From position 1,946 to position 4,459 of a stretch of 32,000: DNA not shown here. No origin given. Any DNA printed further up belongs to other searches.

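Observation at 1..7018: A single operon chains a methyltransferase, an RloC-like anticodon nuclease, an Mrr-type endonuclease and an OLD-like ATPase-Toprim nuclease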

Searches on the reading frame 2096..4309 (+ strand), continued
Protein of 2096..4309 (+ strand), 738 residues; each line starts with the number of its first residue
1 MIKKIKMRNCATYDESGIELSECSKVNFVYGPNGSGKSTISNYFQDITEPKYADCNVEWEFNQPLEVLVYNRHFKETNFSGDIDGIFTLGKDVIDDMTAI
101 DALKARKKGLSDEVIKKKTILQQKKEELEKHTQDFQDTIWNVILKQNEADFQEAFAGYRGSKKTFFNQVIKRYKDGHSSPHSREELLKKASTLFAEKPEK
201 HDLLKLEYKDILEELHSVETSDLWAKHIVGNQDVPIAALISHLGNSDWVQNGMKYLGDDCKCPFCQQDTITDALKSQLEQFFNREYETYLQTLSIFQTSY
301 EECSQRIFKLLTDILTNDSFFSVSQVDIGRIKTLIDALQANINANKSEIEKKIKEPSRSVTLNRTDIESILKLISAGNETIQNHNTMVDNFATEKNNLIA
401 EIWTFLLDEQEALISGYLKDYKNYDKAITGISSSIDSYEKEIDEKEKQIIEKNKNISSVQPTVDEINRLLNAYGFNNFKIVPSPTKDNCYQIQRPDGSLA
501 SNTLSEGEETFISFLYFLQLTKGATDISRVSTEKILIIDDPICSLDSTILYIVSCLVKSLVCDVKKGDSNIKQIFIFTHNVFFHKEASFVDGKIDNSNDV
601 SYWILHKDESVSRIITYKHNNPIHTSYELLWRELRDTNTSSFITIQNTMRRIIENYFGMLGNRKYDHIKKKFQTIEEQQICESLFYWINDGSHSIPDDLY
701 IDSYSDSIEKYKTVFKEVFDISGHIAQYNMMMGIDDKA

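Call 43: search_protein_families(library=pfam, alignment_id=A3, max_evalue=0.00001)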
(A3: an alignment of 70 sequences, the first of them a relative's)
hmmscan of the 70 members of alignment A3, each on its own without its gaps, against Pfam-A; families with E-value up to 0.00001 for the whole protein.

A. member 1, L006:8140-9984:+ (615 aa): 3 families
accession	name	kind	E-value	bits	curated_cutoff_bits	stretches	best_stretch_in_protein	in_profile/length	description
PF07669.17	Eco57I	-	3.1e-32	112.5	25.3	1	151-300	3-171/171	Eco57I restriction-modification methylase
PF02384.22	N6_Mtase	-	1e-22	81.3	20.4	1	85-334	19-252/311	N-6 DNA Methylase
PF20473.4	MmeI_Mtase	-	3e-09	36.9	27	1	116-285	22-218/259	MmeI, DNA-methyltransferase domain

B. families by the number of members that match (of 70 scanned): 72 families (the first 25 are shown)
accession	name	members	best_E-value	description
PF07669.17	Eco57I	12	3.1e-32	Eco57I restriction-modification methylase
PF02384.22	N6_Mtase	9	2e-36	N-6 DNA Methylase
PF02463.25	SMC_N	6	5.2e-11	RecF/RecN/SMC N terminal domain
PF22837.1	M_Eco57I_C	5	2.6e-35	Type II methyltransferase M.Eco57I, C-terminal domain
PF01420.25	Methylase_S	4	4.7e-57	Type I restriction modification DNA specificity domain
PF13558.12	SbcC_Walker_B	4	1.9e-09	SbcC/RAD50-like, Walker B motif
PF09491.16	RE_AlwI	3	5.1e-57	AlwI restriction endonuclease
PF20473.4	MmeI_Mtase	3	7.4e-33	MmeI, DNA-methyltransferase domain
PF13476.12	AAA_23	3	8.1e-28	AAA domain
PF13555.12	AAA_29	3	2.1e-07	P-loop containing region of AAA domain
PF00958.27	GMP_synt_C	2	2e-44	GMP synthase C terminal domain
PF01555.25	N6_N4_Mtase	2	1.6e-40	DNA methylase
PF00005.33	ABC_tran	2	3.2e-32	ABC transporter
PF12848.13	ABC_tran_Xtn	2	6.2e-21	ABC transporter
PF13304.12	AAA_21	2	6.4e-13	AAA domain, putative AbiEii toxin, Type IV TA system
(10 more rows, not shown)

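Call 44: search_protein_families(library=pfam, alignment_id=A4, max_evalue=0.00001)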
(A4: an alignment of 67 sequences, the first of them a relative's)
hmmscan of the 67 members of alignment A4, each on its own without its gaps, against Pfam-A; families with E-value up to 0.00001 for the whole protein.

A. member 1, L006:12226-12630:+ (135 aa): 0 families

B. families by the number of members that match (of 67 scanned): 80 families (the first 25 are shown)
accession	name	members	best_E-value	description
PF00580.27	UvrD-helicase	3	5.8e-52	UvrD/REP helicase N-terminal domain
PF13245.12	AAA_19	3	2.3e-22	AAA domain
PF11867.13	T1RH-like_C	2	2.2e-91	Type I restriction enzyme HindI endonuclease subunit-like, C-terminal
PF09903.14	DUF2130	2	1.8e-77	Uncharacterized protein conserved in bacteria (DUF2130)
PF18766.7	SWI2_SNF2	2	1.1e-55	SWI2/SNF2 ATPase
PF04313.20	HSDR_N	2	7.7e-32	Type I restriction enzyme R protein N terminus (HSDR_N)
PF04471.18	Mrr_cat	2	3.4e-24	Restriction endonuclease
PF13361.12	UvrD_C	2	4.4e-23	UvrD-like helicase C-terminal domain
PF22679.2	T1R_D3-like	2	3.2e-22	Type I restriction enzyme subunit R domain 3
PF04851.21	ResIII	2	9.4e-18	Type III restriction enzyme, res subunit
PF02661.23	Fic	2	5.4e-17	Fic/DOC family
PF13604.12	AAA_30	2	4.1e-12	AAA domain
PF01381.28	HTH_3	2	5.6e-08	Helix-turn-helix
PF22722.2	NA-iREase1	2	3.9e-07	NACHT-associated inactive Restriction Endonuclease 1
PF13538.12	UvrD_C_2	2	4.3e-07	UvrD-like helicase C-terminal domain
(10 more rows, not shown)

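Call 46: search_protein_families(library=padloc, proteins=[L017:6591-9953:+, L021:7257-9983:+, L035:6221-9949:+, L057:6220-9951:+, L072:5981-8737:+, L073:7170-9932:+, L079:6211-9681:+, L085:1617-4229:+, L055:7718-9967:+, L068:7160-9658:+], max_evalue=1e-20)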
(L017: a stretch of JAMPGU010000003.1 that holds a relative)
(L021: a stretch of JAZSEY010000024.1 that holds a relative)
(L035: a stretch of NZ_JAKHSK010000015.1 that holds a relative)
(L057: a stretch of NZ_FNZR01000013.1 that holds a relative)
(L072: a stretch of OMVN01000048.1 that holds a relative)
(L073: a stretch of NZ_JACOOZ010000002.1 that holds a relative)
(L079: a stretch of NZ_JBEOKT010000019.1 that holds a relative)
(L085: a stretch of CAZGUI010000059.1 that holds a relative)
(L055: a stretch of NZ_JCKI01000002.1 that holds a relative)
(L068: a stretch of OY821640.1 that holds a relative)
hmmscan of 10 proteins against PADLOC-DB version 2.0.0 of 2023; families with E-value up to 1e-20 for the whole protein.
L017:6591-9953:+ (1121 aa): 3 families
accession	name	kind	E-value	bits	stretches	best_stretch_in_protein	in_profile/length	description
PDLC03625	REase_MTase_IIG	-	0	1066.6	1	33-1118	10-1105/1109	Type IIG restriction enzyme-methyltransferase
PDLC03630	REase_MTase_IIG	-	5e-172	572.3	1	38-1109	19-1070/1100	Type IIG restriction enzyme-methyltransferase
PDLC03580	REase_II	-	7.2e-93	310.2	1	55-1098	36-1062/1112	Type II restriction enzyme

L021:7257-9983:+ (909 aa): 4 families
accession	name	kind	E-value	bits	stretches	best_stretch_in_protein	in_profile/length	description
PDLC03920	MkoA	-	2.3e-46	156.7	1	187-725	618-1074/1112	-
PDLC03924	MkoC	-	1.2e-44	150.8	1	499-736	671-953/1136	-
PDLC05009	PDC-S37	-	9.6e-40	134.3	0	496-610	935-1045/1550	-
PDLC03921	MkoA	-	3.8e-37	125.6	1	495-745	1293-1588/1607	-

L035:6221-9949:+ (1243 aa): 1 family
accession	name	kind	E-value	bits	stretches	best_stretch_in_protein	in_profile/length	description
PDLC03859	LmuB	-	6.2e-22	76.5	0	1-525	3-496/611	-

L057:6220-9951:+ (1244 aa): 1 family
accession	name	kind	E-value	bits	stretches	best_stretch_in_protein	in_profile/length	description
PDLC03859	LmuB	-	2.3e-24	84.6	0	1-512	3-460/611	-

L072:5981-8737:+ (919 aa): 1 family
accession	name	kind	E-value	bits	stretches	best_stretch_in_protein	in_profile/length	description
PDLC03606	REase_MTase_IIG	-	2.2e-246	818.4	1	8-918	7-931/935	Type IIG restriction enzyme-methyltransferase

L073:7170-9932:+ (921 aa): 1 family
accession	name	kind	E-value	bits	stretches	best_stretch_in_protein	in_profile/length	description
PDLC03606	REase_MTase_IIG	-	6.4e-243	807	1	10-920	7-931/935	Type IIG restriction enzyme-methyltransferase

L079:6211-9681:+ (1157 aa): 6 families
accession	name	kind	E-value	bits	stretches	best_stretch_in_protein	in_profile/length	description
PDLC03627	REase_MTase_IIG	-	0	1556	1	8-1155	3-1134/1136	Type IIG restriction enzyme-methyltransferase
PDLC03599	REase_MTase_IIG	-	2.2e-113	378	2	575-1050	465-933/959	Type IIG restriction enzyme-methyltransferase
PDLC03598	REase_MTase_IIG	-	1.3e-89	299.2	1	8-1041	11-906/912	Type IIG restriction enzyme-methyltransferase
PDLC02643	DrmMI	-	2.5e-75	252.2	1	581-1051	870-1321/1347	DrmMI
PDLC02646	DrmMI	-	2e-36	123.5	1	581-1031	284-712/792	DrmMI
PDLC02644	DrmMI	-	5.7e-34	115.2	1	581-1023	383-823/988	DrmMI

L085:1617-4229:+ (871 aa): 1 family
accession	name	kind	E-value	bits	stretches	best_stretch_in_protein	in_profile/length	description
PDLC03651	REase_III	-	6.1e-115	383.2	1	6-856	10-851/873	Type III restriction enzyme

L055:7718-9967:+ (750 aa): 0 families

L068:7160-9658:+ (833 aa): 13 families
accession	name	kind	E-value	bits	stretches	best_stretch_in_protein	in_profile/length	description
PDLC03318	MTase_II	-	1.2e-86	289.7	1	3-567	16-660/723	Type II methyltransferase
PDLC03034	MTase_I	-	2.1e-72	242.5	1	14-543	50-587/672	Type I methyltransferase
PDLC03018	MTase_I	-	1.2e-47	160.8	1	19-341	22-355/749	Type I methyltransferase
PDLC03021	MTase_I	-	5.8e-46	155.3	1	269-618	139-457/491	Type I methyltransferase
PDLC03030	MTase_I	-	3e-43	146.2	1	20-536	49-578/670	Type I methyltransferase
PDLC03218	MTase_II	-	5.4e-43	145.4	1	189-585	149-529/532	Type II methyltransferase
PDLC04134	mad2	-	5.7e-40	135.6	1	65-583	41-488/492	mads_2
PDLC03026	MTase_I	-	1.4e-27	95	1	234-542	81-358/487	Type I methyltransferase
PDLC03025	MTase_I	-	4.2e-27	93.1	1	273-544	141-376/569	Type I methyltransferase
PDLC03311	MTase_II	-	3.5e-25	86.6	0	416-539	101-208/464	Type II methyltransferase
PDLC03357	MTase_II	-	1.1e-24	84.7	1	272-566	100-363/620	Type II methyltransferase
PDLC03317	MTase_II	-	3.6e-24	83.1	1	196-757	193-758/831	Type II methyltransferase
PDLC03624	REase_MTase_IIG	-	9.2e-23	78.1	0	275-625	401-732/1271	Type IIG restriction enzyme-methyltransferase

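Call 84: search_protein_families(library=padloc, proteins=[L013:5285-8317:+, L013:8317-9933:+, L018:7882-9588:+, L034:8270-9907:+, L041:2555-4120:+, L044:2900-4501:+, L060:8286-9968:+, L084:8121-9995:+, L063:8383-9882:+, L042:8483-9940:+], max_evalue=1e-15)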
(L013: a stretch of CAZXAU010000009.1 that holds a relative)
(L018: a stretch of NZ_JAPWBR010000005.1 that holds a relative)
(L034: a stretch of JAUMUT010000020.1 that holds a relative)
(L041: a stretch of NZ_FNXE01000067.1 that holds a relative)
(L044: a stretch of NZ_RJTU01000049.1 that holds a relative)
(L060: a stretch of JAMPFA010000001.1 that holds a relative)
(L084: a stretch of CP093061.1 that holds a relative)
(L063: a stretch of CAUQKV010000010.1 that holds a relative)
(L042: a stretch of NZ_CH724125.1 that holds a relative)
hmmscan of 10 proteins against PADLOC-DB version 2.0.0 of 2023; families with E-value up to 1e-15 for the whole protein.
L013:5285-8317:+ (1011 aa): 19 families
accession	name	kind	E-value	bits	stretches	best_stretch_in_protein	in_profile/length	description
PDLC03604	REase_MTase_IIG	-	3.4e-289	960.2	1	11-1007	8-1001/1011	Type IIG restriction enzyme-methyltransferase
PDLC03335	MTase_II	-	3.9e-73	245.1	1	526-942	174-575/607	Type II methyltransferase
PDLC03629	REase_MTase_IIG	-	5.5e-57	191.4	1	387-963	432-987/1182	Type IIG restriction enzyme-methyltransferase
PDLC03612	REase_MTase_IIG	-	7.3e-48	161.5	1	546-992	805-1232/1247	Type IIG restriction enzyme-methyltransferase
PDLC03601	REase_MTase_IIG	-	4.5e-30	102.2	1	529-663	655-781/1110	Type IIG restriction enzyme-methyltransferase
PDLC03248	MTase_II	-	8.2e-30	102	1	535-670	73-204/521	Type II methyltransferase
PDLC03226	MTase_II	-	6.3e-29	99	0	698-970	304-556/579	Type II methyltransferase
PDLC02529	PglX|PglXI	-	4.1e-27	92.3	1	362-632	203-439/1189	PglX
PDLC03609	REase_MTase_IIG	-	9.8e-27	91.1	1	389-872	435-869/1066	Type IIG restriction enzyme-methyltransferase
PDLC03250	MTase_II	-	8e-25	85.6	1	356-961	161-728/775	Type II methyltransferase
PDLC02643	DrmMI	-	3.7e-24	82.7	1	359-481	556-699/1347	DrmMI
PDLC03245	MTase_II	-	4.3e-22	76.4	0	546-670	157-275/577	Type II methyltransferase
PDLC02521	PglX|PglXI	-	2.9e-21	73.2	0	526-673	461-600/1174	PglX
PDLC03313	MTase_II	-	8e-21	72.2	1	545-666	142-257/563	Type II methyltransferase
PDLC03267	MTase_II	-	2.7e-19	67.5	1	521-747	81-310/539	Type II methyltransferase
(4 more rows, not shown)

L013:8317-9933:+ (539 aa): 9 families
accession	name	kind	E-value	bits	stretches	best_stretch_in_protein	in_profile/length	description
PDLC03267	MTase_II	-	1.9e-179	596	1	8-537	10-538/539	Type II methyltransferase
PDLC03301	MTase_II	-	2.4e-65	219.3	1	9-477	72-536/604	Type II methyltransferase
PDLC03331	MTase_II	-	1.6e-28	97.7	1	13-473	31-486/541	Type II methyltransferase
PDLC03248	MTase_II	-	7.5e-24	82.3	1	12-317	10-311/521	Type II methyltransferase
PDLC03335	MTase_II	-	1.1e-19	68.6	1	11-221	79-309/607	Type II methyltransferase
PDLC03222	MTase_II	-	8.9e-19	65.5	1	11-477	131-581/602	Type II methyltransferase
PDLC03328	MTase_II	-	2.6e-18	63.8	1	19-470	39-497/587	Type II methyltransferase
PDLC04134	mad2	-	2.1e-17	61.2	1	6-214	265-443/492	mads_2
PDLC03226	MTase_II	-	8.8e-17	58.9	1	8-196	13-213/579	Type II methyltransferase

L018:7882-9588:+ (569 aa): 0 families

L034:8270-9907:+ (546 aa): 1 family
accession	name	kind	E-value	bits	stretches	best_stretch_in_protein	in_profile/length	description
PDLC04135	mad3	-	5.6e-39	132.7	1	250-542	184-362/374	mads_3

L041:2555-4120:+ (522 aa): 2 families
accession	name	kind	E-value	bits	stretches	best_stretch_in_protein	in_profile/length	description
PDLC03507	REase_II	-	1.3e-42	144.2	1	8-502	3-532/542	Type II restriction enzyme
PDLC03393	REase_II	-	2.2e-17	60.6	0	331-499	400-570/624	Type II nicking endonuclease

L044:2900-4501:+ (534 aa): 2 families
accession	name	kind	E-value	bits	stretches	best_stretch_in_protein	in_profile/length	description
PDLC03507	REase_II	-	1.3e-124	414.8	1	6-533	4-538/542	Type II restriction enzyme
PDLC03393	REase_II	-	1.2e-31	107.6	1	392-527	433-573/624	Type II nicking endonuclease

L060:8286-9968:+ (561 aa): 4 families
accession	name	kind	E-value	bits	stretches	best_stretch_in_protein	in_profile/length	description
PDLC03394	REase_II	-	7.6e-56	187.8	2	11-319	7-314/684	Type II nicking endonuclease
PDLC03393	REase_II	-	9.5e-32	108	1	338-516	390-570/624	Type II nicking endonuclease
PDLC03463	REase_II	-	4.3e-24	83.1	1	228-482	212-487/570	Type II restriction enzyme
PDLC03507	REase_II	-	1.6e-17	61.4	1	101-485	154-504/542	Type II restriction enzyme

L084:8121-9995:+ (625 aa): 21 families
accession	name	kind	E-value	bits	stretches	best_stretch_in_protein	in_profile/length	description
PDLC03634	MTase_III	-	1.6e-235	781.7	1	1-624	2-620/621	Type III methyltransferase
PDLC03637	MTase_III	-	3e-168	558.7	1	5-484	40-506/513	Type III methyltransferase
PDLC03641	MTase_III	-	7.9e-121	402.7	1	13-507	16-521/657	Type III methyltransferase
PDLC03644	MTase_III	-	5.5e-116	386.4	1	56-439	6-386/542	Type III methyltransferase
PDLC03636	MTase_III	-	3.8e-80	268.3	1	161-437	90-396/575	Type III methyltransferase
PDLC03640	MTase_III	-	1.3e-74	249.8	2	81-248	36-202/654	Type III methyltransferase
PDLC03642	MTase_III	-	3.2e-64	215.5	1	158-454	130-411/528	Type III methyltransferase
PDLC03643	MTase_III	-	6.3e-52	175.2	1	171-510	1-354/465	Type III methyltransferase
PDLC03635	MTase_III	-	1.4e-47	160.9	1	164-422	265-554/708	Type III methyltransferase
PDLC03638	MTase_III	-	3.5e-45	152.6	1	164-564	428-803/816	Type III methyltransferase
PDLC03354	MTase_II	-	3.9e-44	149.3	1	45-420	18-362/425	Type II methyltransferase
PDLC03639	MTase_III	-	9.2e-40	134.6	1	87-309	86-285/639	Type III methyltransferase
PDLC03278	MTase_II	-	1.3e-35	121.6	0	301-443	218-349/390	Type II methyltransferase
PDLC03646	MTase_III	-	2.4e-35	119.7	0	302-444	693-834/1057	Type III methyltransferase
PDLC03300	MTase_II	-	1.6e-34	117.3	1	87-245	10-163/302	Type II methyltransferase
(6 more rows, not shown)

L063:8383-9882:+ (500 aa): 0 families

L042:8483-9940:+ (486 aa): 1 family
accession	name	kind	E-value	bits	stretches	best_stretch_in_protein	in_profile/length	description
PDLC01736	TniQ_IF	-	2.2e-16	58.1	0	101-175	120-195/400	TniQ_1_I-F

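Call 86: search_dna_similar(query=window:2096-4309:+, collection=phages, mode=protein, max_rows=10)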
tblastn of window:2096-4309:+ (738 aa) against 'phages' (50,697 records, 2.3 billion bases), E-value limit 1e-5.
Records with a match: 9; places in all: 9; records where one place covers at least 80% of the query: 9.
Best place of each record, by identity: <60% 9.
By first word of the organism name: Streptococcus 4; phage 2; Lachnospiraceae 1; Bacteriophage 1; Enterobacter 1.
By host as written in the record: - 3; Lachnospiraceae 1; Enterobacter cloacae complex 1; Streptococcus constellatus C232 1; Streptococcus constellatus C1050 1; Streptococcus constellatus C818 1; Streptococcus constellatus SK1060 1.
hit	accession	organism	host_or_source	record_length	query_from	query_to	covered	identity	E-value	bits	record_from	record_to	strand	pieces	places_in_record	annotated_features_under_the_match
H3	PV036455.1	Lachnospiraceae phage IMGVR 15430980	Lachnospiraceae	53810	2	737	100%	30.2%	2e-66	245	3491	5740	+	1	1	hypothetical protein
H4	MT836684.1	Bacteriophage sp.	human fecal samples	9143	9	733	98%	29.1%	2e-65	242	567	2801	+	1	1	record has no annotation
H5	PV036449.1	phage NatCom_35866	human feces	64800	1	732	99%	28.3%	2e-64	239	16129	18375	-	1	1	hypothetical protein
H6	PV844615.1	Enterobacter phage ENT4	Enterobacter cloacae complex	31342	5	732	99%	27.0%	1e-48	191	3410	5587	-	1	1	record has no annotation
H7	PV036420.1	phage NatCom_9287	human feces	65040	11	732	98%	26.8%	2e-59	224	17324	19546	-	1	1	hypothetical protein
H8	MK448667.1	Streptococcus phage Javan105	Streptococcus constellatus C232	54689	24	732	96%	25.0%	1e-44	179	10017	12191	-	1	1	translation-disabling ACNase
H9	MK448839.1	Streptococcus phage Javan102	Streptococcus constellatus C1050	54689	24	732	96%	25.0%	1e-44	179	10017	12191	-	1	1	translation-disabling ACNase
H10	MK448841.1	Streptococcus phage Javan108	Streptococcus constellatus C818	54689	24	732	96%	25.0%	1e-44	179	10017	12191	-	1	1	translation-disabling ACNase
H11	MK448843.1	Streptococcus phage Javan112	Streptococcus constellatus SK1060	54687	24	732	96%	25.0%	1e-44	179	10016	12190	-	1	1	translation-disabling ACNase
